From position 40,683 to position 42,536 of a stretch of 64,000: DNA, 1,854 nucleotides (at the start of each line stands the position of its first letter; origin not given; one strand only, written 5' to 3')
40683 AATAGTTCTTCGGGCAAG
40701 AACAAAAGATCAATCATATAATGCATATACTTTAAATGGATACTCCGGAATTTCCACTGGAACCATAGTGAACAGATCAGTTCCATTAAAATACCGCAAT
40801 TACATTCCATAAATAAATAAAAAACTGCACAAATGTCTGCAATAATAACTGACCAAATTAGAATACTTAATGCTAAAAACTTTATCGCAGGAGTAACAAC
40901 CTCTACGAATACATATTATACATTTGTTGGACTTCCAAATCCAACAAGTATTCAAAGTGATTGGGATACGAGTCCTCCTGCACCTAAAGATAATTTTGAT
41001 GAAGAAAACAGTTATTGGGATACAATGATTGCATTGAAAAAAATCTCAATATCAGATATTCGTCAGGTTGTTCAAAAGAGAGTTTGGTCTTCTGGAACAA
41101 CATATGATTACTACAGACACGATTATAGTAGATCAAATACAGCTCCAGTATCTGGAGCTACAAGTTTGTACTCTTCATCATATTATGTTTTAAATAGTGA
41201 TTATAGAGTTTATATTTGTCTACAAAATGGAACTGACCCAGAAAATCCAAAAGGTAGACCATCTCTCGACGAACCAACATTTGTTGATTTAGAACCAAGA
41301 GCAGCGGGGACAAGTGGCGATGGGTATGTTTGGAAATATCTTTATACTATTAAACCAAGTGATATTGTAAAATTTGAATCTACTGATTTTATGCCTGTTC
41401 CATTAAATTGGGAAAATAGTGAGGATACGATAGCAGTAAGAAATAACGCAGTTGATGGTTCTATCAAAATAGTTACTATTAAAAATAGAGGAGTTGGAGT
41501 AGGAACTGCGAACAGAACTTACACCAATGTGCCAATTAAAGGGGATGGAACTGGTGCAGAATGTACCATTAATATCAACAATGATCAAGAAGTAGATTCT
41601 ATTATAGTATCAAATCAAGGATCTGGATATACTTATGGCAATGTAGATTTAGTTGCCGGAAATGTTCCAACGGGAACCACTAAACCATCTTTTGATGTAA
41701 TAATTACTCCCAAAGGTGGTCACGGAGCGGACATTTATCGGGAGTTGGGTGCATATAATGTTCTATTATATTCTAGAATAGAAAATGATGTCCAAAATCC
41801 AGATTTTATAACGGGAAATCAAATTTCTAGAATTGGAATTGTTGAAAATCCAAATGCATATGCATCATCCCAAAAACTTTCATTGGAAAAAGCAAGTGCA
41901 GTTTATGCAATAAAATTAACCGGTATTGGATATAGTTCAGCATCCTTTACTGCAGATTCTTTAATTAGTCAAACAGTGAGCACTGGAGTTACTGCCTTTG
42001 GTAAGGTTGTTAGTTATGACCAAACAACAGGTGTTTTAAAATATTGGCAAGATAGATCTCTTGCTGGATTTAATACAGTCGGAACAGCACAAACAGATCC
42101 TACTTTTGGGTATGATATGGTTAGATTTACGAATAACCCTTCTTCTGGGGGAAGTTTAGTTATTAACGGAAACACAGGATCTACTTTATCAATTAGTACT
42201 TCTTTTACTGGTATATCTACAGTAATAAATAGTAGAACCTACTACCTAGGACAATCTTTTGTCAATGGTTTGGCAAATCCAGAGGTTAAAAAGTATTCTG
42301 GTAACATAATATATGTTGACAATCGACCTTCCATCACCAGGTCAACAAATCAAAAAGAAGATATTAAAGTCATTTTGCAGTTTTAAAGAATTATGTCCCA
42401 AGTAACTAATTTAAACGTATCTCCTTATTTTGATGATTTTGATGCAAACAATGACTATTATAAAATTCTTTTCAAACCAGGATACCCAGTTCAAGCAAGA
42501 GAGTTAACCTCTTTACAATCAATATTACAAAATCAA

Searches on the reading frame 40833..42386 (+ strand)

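Call 79: search_protein_families(library=phrogs, proteins=[window:40833-42386:+], max_evalue=0.00001)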
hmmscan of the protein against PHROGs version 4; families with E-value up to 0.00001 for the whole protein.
window:40833-42386:+ (517 aa): 2 families
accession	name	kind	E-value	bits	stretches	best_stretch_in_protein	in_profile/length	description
phrog_438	-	tail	3.9e-165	551.6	1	1-517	1-478/478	baseplate wedge subunit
phrog_977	-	tail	6.1e-19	69.2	1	3-94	10-104/333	baseplate wedge subunit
